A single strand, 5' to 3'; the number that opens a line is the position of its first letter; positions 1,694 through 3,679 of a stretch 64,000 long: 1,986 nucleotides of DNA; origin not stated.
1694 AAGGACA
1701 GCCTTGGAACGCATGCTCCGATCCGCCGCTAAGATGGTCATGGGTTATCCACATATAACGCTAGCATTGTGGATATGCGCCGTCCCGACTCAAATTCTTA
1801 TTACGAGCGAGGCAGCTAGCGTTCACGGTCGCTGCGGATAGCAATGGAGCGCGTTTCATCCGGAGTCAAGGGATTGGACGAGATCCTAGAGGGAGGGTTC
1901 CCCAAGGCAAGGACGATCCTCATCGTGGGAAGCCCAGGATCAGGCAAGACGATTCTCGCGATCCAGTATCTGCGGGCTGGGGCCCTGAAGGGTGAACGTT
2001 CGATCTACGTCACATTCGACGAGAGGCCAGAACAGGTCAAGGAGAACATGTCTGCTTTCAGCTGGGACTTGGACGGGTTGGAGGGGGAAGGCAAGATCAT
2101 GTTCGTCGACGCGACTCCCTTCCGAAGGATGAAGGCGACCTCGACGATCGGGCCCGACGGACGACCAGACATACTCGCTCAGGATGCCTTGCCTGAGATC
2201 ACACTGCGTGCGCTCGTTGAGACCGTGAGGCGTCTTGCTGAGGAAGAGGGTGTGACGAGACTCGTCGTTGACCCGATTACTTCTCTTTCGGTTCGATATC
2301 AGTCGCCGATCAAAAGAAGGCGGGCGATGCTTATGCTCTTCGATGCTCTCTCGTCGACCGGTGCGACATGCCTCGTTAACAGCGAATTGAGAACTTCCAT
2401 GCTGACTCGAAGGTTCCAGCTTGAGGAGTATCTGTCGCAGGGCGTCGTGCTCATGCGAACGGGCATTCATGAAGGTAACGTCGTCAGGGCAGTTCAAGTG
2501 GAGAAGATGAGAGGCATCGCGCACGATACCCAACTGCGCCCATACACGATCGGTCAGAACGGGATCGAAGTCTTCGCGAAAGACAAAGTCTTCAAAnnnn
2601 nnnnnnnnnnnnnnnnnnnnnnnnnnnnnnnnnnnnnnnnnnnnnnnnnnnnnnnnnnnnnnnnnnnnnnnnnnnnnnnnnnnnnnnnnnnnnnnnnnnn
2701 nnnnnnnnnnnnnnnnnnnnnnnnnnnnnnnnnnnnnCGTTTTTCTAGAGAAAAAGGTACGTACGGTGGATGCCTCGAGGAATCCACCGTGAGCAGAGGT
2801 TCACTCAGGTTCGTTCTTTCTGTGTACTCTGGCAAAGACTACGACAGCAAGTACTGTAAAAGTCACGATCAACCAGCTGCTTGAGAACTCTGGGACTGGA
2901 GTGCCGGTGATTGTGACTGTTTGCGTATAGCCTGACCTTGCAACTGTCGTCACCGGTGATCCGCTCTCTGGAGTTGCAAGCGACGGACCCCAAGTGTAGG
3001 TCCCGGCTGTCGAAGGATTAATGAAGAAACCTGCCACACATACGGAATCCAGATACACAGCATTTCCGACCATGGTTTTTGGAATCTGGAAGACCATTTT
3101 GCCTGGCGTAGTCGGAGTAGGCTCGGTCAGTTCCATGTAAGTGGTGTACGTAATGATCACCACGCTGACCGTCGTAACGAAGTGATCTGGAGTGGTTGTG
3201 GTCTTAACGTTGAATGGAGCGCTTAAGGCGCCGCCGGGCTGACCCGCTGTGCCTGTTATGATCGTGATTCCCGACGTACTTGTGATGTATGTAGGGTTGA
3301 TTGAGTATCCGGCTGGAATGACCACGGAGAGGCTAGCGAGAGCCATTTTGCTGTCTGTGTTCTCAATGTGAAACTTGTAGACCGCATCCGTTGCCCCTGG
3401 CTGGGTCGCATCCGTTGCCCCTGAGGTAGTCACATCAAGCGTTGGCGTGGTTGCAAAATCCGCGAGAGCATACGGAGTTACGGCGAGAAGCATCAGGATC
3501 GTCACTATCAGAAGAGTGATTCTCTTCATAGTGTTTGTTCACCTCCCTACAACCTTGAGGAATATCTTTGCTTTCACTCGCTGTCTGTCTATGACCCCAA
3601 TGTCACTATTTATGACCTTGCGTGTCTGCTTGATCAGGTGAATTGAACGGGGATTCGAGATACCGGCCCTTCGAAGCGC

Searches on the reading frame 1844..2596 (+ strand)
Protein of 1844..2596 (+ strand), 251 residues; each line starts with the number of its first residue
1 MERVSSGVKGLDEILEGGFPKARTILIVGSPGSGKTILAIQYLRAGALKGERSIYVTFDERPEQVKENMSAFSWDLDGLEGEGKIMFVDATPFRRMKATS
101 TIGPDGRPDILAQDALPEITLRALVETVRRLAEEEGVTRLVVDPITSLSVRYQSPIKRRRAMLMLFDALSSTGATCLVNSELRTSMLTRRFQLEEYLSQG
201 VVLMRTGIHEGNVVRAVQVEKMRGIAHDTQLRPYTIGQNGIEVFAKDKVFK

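Call 44: search_protein_families(library=ncbifam, proteins=[window:1844-2596:+], max_evalue=1)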
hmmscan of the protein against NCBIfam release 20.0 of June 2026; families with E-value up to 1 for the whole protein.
window:1844-2596:+ (251 aa): 29 families (the best 25 are shown)
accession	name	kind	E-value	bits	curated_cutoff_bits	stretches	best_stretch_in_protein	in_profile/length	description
NF006799.0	PRK09302.1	equivalog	1.7e-46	158.9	408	1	2-245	11-240/515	circadian clock protein KaiC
TIGR03880.1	KaiC_arch_3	hypoth_equivalog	1e-41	142.9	249.45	2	7-101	1-94/224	KaiC domain-containing protein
TIGR03877.1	thermo_KaiC_1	hypoth_equivalog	2e-39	135.5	307.25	1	1-246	1-235/238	KaiC domain-containing protein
TIGR02655.1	circ_KaiC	equivalog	4.5e-33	114.6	546.25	1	3-245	2-230/484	circadian clock protein KaiC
TIGR03881.1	KaiC_arch_4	hypoth_equivalog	1.6e-30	106.5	247.8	1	2-232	1-216/231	KaiC domain-containing protein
TIGR03878.1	thermo_KaiC_2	hypoth_equivalog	2.5e-08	33.6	232.2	1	17-94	31-110/259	KaiC domain-containing protein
TIGR00416.1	sms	equivalog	8.3e-08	31.4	403.05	1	2-67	74-139/454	DNA repair protein RadA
NF004723.0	PRK06067.1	subfamily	1.5e-06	27.9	194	1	4-77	16-89/243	flagellar accessory protein FlaH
TIGR03600.1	phage_DnaB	exception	1.9e-05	23.9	498.65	1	4-149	177-318/421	phage replicative helicase, DnaB family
NF006861.0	PRK09361.1-1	equivalog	3.9e-05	23.3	278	1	2-58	3-59/235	DNA repair and recombination protein RadB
NF052589.1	ArlH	equivalog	6.6e-05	22.7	215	1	11-95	9-93/229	archaellum protein ArlH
NF004629.0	PRK05973.1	equivalog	0.0001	21.4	156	1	24-81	66-123/237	DNA helicase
NF004109.0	PRK05595.1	equivalog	0.00028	19.7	737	1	4-149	184-324/444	replicative DNA helicase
TIGR02012.1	tigrfam_recA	equivalog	0.00039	19.8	325.3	1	2-56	34-89/321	recombinase RecA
NF003301.0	PRK04301.1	equivalog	0.0017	17.6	259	1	2-41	81-120/316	DNA repair and recombination protein RadA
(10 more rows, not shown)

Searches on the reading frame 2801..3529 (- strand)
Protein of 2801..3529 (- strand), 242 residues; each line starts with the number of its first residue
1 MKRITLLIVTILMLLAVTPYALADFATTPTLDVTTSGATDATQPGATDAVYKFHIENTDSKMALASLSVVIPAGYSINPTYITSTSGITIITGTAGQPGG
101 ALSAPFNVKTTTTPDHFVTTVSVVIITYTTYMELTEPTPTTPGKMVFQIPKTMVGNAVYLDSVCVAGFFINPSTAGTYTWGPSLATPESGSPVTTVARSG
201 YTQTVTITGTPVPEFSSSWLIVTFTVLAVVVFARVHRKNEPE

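Call 21: search_protein_families(library=ncbifam, proteins=[window:2801-3529:-], max_evalue=0.01)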
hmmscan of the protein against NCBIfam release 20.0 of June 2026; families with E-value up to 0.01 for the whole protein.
window:2801-3529:- (242 aa): 1 family
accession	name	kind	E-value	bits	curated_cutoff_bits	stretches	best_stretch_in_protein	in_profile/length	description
TIGR03024.1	arch_PEF_CTERM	domain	0.0069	16.6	23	1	212-230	1-20/25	PEF-CTERM sorting domain-containing protein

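Call 22: search_protein_families(library=pfam, proteins=[window:2801-3529:-], max_evalue=0.01)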
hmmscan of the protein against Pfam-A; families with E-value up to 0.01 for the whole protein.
window:2801-3529:- (242 aa): 0 families

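Call 44: search_protein_families(library=ncbifam, proteins=[window:2804-3529:-], max_evalue=1)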
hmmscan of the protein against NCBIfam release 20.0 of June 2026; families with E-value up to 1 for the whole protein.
window:2804-3529:- (242 aa): 1 family
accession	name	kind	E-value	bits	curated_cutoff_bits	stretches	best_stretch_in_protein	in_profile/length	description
TIGR03024.1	arch_PEF_CTERM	domain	0.0069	16.6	23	1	212-230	1-20/25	PEF-CTERM sorting domain-containing protein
